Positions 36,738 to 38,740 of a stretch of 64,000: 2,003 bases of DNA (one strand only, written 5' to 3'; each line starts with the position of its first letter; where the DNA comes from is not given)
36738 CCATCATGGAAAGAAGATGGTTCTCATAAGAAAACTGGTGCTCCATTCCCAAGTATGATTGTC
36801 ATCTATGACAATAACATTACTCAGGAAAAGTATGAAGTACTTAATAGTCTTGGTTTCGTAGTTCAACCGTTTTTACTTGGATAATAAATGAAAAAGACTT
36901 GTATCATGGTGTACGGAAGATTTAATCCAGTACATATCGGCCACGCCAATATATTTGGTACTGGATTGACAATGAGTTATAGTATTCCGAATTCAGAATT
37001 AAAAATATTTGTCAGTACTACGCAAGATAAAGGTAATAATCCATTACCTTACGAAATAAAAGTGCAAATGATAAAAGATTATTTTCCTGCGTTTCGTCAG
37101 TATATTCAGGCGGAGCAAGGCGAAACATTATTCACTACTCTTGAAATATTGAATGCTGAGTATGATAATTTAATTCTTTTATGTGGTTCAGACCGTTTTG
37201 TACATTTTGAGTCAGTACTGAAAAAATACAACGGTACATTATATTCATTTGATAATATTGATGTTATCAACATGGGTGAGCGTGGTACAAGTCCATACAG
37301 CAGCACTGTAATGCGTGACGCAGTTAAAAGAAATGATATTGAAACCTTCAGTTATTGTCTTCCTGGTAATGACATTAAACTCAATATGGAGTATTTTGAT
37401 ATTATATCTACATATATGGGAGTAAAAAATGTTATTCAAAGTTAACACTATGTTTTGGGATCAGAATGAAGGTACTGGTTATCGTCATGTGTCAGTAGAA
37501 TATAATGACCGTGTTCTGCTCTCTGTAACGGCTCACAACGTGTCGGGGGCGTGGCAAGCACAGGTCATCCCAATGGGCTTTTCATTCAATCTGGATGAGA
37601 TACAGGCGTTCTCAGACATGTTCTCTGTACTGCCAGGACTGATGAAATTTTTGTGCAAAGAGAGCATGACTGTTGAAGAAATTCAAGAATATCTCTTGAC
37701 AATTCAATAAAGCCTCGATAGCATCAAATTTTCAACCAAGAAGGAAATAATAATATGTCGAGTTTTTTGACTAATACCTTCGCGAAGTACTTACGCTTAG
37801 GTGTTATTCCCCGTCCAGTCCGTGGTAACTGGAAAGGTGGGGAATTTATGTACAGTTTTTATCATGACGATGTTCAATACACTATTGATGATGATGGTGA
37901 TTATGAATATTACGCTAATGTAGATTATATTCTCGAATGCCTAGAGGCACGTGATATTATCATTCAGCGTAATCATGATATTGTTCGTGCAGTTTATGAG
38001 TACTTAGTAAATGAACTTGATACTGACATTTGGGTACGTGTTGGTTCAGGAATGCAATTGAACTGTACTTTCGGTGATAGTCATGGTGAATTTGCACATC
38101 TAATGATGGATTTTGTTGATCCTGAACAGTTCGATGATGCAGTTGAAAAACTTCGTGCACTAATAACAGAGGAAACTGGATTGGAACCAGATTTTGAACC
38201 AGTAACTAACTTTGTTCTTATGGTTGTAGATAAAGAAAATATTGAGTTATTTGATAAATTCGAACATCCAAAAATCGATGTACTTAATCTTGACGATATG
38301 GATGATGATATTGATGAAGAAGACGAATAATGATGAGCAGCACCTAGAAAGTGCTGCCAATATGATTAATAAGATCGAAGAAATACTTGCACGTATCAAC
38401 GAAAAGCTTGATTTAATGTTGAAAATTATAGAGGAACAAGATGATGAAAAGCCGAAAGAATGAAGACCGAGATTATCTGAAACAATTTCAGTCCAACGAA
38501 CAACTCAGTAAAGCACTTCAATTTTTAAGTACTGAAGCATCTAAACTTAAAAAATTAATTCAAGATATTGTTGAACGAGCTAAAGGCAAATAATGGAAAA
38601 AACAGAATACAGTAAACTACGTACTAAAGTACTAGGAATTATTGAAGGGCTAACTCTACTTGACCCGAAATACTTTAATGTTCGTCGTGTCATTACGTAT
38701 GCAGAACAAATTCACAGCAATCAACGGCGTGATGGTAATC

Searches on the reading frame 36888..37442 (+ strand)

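Call 11: search_protein_families(library=pfam, proteins=[window:36888-37442:+], max_evalue=0.1)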
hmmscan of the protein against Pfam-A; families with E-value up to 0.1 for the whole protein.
window:36888-37442:+ (185 aa): 1 family
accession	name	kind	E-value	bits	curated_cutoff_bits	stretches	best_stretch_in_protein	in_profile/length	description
PF01467.32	CTP_transf_like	-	4.2e-06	27.4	21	1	8-143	2-131/133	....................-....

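Call 12: search_protein_families(library=padloc, proteins=[window:36888-37442:+], max_evalue=0.1)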
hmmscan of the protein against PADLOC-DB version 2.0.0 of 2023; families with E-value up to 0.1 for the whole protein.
window:36888-37442:+ (185 aa): 0 families

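Call 35: search_protein_families(library=phrogs, proteins=[window:36888-37442:+], max_evalue=0.01)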
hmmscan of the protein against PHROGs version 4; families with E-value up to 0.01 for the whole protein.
window:36888-37442:+ (185 aa): 5 families
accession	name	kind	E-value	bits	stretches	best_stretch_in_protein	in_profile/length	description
phrog_3041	-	other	4.2e-55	188.4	1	1-184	48-238/678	cytidyltransferase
phrog_395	-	other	1e-22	82.5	1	2-180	10-201/373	cytidyltransferase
phrog_455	-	unknown function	9.2e-09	36.3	1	5-160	422-583/764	-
phrog_3462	-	moron, auxiliary metabolic gene and host takeover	0.0037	17.5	1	7-68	6-69/346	nicotinamide-nucleotide adenylyltransferase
phrog_2419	-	unknown function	0.009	17.4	0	58-96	22-59/67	-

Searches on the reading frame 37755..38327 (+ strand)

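Call 11: search_protein_families(library=pfam, proteins=[window:37755-38327:+], max_evalue=0.1)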
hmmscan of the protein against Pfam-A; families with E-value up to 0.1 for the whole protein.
window:37755-38327:+ (191 aa): 0 families

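Call 12: search_protein_families(library=padloc, proteins=[window:37755-38327:+], max_evalue=0.1)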
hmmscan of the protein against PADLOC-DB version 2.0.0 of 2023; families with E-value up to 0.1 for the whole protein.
window:37755-38327:+ (191 aa): 0 families

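Call 35: search_protein_families(library=phrogs, proteins=[window:37755-38327:+], max_evalue=0.01)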
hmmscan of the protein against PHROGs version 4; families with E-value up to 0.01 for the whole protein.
window:37755-38327:+ (191 aa): 1 family
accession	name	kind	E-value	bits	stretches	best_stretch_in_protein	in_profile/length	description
phrog_15575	-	unknown function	1.5e-93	313.2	1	1-191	1-191/193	-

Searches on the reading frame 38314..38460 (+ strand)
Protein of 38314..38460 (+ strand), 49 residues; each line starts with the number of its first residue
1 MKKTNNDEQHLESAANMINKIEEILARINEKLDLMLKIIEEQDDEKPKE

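Call 11: search_protein_families(library=pfam, proteins=[window:38314-38460:+], max_evalue=0.1)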
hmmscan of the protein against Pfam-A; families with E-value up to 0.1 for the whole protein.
window:38314-38460:+ (49 aa): 1 family
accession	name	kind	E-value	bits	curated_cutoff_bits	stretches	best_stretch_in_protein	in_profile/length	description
PF07765.17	KIP1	-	0.011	16.3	33.9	1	20-48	15-43/74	KIP1-like protein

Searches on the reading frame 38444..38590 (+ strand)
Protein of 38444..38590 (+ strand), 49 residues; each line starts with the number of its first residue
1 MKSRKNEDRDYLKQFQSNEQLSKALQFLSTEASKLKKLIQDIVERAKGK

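Call 11: search_protein_families(library=pfam, proteins=[window:38444-38590:+], max_evalue=0.1)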
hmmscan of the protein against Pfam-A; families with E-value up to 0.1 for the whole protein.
window:38444-38590:+ (49 aa): 2 families
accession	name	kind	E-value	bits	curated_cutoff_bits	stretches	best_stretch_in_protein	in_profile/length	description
PF22129.1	CjCas9_WED-like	-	0.063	13.4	24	0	7-27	7-27/39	CRISPR-associated endonuclease CjCas9 wedge domain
PF00512.31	HisKA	-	0.095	13.2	26.9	0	16-47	31-62/66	His Kinase A (phospho-acceptor) domain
